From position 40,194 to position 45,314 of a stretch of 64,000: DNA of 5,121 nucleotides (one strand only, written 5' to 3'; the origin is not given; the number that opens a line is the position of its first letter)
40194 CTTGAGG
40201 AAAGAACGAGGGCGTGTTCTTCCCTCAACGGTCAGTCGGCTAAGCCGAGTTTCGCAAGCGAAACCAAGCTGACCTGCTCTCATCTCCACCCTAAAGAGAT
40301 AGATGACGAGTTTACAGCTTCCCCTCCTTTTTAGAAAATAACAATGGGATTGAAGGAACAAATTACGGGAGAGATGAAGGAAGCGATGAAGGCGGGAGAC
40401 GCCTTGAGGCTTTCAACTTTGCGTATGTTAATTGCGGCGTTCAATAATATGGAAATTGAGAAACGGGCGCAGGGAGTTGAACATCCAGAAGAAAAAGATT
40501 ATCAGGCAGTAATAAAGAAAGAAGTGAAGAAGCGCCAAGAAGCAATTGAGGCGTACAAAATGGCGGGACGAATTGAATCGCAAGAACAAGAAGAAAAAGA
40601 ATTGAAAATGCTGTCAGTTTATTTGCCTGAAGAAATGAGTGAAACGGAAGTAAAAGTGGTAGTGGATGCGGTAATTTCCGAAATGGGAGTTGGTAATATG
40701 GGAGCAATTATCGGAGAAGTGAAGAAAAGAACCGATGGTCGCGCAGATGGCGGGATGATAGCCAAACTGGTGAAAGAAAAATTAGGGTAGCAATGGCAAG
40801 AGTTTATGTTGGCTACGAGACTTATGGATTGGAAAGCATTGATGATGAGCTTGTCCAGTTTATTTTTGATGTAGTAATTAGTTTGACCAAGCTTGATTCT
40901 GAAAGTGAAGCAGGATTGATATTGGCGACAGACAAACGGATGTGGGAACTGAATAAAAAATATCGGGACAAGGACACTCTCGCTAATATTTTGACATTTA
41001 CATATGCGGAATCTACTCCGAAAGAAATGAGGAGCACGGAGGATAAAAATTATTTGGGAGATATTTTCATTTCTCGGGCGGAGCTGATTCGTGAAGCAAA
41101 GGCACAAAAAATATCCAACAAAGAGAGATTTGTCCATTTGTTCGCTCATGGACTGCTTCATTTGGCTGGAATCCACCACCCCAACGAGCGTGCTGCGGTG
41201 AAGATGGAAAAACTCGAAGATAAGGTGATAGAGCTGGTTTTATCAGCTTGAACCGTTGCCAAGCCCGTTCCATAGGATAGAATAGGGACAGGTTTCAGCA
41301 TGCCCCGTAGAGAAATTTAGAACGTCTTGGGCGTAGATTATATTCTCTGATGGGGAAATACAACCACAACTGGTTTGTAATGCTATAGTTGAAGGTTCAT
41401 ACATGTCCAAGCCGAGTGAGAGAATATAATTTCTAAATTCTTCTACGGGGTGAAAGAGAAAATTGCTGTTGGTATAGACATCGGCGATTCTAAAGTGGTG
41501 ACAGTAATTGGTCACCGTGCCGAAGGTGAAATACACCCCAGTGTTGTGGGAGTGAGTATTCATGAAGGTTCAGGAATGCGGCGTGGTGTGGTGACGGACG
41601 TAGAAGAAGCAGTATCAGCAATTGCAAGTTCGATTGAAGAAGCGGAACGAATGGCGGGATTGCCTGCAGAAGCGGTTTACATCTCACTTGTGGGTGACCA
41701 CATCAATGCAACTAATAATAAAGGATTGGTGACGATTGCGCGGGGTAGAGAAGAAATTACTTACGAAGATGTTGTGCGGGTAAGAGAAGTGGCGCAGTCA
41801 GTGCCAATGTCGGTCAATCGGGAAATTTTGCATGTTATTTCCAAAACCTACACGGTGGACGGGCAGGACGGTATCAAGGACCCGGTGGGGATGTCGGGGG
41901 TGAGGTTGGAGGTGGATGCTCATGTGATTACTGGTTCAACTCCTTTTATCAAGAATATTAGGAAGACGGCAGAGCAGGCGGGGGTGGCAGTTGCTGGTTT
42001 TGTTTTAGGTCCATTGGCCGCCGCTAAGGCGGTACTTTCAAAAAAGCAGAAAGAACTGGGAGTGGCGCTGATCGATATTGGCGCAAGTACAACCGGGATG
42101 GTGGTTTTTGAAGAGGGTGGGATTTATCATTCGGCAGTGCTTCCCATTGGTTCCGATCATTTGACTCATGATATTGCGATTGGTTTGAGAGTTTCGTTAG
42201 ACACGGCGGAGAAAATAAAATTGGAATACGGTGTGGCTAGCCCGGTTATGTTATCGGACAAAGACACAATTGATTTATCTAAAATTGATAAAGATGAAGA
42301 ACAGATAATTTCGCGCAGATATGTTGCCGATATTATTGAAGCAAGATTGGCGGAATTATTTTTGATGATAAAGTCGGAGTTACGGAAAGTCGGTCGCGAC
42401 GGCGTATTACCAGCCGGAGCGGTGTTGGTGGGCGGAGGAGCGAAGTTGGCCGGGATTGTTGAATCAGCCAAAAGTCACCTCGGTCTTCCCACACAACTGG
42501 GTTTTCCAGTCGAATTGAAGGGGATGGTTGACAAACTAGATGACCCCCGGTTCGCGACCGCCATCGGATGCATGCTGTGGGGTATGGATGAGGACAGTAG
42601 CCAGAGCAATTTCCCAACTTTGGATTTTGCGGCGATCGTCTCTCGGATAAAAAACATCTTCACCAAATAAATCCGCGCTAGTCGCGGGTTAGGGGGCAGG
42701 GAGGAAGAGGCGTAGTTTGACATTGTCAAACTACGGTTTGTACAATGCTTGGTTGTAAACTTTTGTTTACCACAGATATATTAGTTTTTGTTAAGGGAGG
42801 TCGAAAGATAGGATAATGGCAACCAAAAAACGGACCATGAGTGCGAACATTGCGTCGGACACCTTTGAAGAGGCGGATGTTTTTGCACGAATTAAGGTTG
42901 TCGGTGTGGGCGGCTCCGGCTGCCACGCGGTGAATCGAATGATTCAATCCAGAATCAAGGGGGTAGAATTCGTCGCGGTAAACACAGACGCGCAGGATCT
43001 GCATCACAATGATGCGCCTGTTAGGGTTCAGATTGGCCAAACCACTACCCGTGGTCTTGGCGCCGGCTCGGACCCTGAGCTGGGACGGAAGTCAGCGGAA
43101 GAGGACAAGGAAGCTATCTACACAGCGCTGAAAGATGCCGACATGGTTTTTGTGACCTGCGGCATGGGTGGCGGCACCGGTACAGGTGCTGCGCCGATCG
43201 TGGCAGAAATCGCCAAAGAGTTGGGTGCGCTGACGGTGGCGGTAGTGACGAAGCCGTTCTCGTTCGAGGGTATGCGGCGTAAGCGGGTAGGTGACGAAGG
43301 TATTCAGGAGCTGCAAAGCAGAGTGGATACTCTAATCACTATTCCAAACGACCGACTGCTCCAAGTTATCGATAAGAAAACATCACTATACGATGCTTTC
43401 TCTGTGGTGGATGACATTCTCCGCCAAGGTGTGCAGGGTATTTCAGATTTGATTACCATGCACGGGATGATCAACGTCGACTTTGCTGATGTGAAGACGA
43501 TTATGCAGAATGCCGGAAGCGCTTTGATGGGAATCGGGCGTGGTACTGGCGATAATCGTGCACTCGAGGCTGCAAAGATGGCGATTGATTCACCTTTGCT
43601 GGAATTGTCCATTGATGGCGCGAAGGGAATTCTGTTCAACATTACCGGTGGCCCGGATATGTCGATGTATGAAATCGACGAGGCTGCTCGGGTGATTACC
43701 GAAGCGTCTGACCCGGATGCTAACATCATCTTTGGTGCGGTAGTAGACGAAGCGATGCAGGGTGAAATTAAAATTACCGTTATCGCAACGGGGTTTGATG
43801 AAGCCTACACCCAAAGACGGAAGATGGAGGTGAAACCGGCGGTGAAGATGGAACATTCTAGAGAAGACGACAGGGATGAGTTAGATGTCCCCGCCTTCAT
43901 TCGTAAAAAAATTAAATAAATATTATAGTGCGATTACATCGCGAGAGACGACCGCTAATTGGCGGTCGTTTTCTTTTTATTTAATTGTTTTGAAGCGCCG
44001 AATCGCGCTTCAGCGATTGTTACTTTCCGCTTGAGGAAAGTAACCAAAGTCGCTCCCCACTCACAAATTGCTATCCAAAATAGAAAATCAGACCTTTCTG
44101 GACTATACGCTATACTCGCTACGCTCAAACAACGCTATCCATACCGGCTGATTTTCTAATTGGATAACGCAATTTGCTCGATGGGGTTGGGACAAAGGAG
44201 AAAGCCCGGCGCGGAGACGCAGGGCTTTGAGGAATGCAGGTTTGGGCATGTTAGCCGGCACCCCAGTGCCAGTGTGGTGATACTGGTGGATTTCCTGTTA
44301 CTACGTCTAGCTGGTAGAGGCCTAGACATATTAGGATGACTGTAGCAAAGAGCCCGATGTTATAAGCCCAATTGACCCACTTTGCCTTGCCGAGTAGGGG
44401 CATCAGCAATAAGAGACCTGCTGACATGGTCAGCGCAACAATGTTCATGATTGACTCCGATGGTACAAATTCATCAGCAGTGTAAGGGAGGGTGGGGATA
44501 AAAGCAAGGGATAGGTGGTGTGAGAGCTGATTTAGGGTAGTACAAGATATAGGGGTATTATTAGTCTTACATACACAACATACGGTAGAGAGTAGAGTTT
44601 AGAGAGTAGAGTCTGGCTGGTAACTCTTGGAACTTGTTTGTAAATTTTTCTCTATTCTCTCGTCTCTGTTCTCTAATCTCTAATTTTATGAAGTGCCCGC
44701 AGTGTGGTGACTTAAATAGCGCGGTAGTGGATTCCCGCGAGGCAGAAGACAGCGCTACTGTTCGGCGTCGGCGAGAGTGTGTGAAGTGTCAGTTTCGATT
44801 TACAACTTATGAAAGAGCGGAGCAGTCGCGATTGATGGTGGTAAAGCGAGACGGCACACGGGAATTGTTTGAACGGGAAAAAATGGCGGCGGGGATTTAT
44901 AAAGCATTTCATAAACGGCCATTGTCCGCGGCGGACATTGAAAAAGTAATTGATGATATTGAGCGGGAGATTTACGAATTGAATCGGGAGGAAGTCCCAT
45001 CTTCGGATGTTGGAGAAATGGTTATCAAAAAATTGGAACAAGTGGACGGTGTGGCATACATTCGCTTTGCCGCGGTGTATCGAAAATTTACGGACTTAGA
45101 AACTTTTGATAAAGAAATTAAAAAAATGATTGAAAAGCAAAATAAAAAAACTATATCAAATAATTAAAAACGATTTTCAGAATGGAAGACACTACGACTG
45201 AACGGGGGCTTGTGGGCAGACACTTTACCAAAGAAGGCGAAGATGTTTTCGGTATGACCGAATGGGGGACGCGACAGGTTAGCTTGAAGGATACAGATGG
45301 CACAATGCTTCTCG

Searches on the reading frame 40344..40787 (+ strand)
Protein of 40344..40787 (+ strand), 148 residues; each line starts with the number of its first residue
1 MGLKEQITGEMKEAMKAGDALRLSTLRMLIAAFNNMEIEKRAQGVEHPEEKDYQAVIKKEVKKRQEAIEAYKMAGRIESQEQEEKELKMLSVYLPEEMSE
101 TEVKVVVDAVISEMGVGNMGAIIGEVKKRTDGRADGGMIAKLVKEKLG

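Call 85: search_protein_families(library=pfam, proteins=[window:40344-40787:+], max_evalue=0.001)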
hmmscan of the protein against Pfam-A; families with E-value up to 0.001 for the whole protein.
window:40344-40787:+ (148 aa): 1 family
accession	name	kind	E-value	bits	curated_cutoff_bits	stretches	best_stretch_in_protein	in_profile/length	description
PF09424.15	YqeY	-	2.5e-36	125.3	27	1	4-147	1-143/143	Yqey-like protein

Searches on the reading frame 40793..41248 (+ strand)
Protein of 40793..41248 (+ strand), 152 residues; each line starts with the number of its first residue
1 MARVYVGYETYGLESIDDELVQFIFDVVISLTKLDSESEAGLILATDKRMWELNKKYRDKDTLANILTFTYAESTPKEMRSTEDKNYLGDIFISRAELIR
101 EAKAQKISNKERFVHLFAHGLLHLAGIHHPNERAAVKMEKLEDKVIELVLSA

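Call 95: search_protein_families(library=pfam, proteins=[window:40793-41248:+], max_evalue=0.00001)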
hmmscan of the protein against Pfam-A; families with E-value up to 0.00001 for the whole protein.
window:40793-41248:+ (152 aa): 1 family
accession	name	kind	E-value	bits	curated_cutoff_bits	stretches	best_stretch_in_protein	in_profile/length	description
PF02130.23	YbeY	-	6e-26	91.3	25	1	19-147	9-127/129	Endoribonuclease YbeY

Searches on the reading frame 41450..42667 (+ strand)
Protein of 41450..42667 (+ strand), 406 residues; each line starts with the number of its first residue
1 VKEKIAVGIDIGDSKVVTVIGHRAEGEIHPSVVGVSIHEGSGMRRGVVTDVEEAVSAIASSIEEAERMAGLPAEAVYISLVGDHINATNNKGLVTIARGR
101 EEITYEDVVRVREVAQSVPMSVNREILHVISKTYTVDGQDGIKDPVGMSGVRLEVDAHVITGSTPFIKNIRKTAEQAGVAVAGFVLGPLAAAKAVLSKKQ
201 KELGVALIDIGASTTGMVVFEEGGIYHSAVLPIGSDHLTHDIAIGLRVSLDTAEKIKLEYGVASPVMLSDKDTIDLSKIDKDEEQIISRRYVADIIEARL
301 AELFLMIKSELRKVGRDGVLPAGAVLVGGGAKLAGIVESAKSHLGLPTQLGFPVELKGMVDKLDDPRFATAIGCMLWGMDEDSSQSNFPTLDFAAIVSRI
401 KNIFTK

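Call 85: search_protein_families(library=pfam, proteins=[window:41450-42667:+], max_evalue=0.001)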
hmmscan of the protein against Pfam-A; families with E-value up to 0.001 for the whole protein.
window:41450-42667:+ (406 aa): 5 families
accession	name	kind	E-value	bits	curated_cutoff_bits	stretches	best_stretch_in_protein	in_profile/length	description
PF14450.12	FtsA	-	1.1e-39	136.1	31.8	2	206-373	1-127/127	Cell division protein FtsA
PF02491.25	SHS2_FTSA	-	6.2e-28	97.4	25.4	1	82-161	1-79/79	SHS2 domain inserted in FTSA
PF06723.19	MreB_Mbl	-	1.1e-10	41.3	27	1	169-350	111-303/327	MreB/Mbl protein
PF11104.14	PilM_2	-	2e-06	27.4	27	1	192-259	169-236/340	Type IV pilus assembly protein PilM;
PF06277.17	EutA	-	0.00042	19.8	27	1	153-241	83-181/475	Ethanolamine utilisation protein EutA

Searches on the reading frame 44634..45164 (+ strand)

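Call 95: search_protein_families(library=pfam, proteins=[window:44634-45164:+], max_evalue=0.00001)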
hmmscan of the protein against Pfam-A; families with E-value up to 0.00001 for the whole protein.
window:44634-45164:+ (177 aa): 2 families
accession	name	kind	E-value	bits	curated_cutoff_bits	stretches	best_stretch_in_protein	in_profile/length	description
PF03477.21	ATP-cone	-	7.5e-21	74.9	25.8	1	68-154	2-87/88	ATP cone domain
PF22811.2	Zn_ribbon_NrdR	-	3.5e-19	68.9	27.2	1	19-60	1-42/42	Transcriptional repressor NrdR-like, N-terminal domain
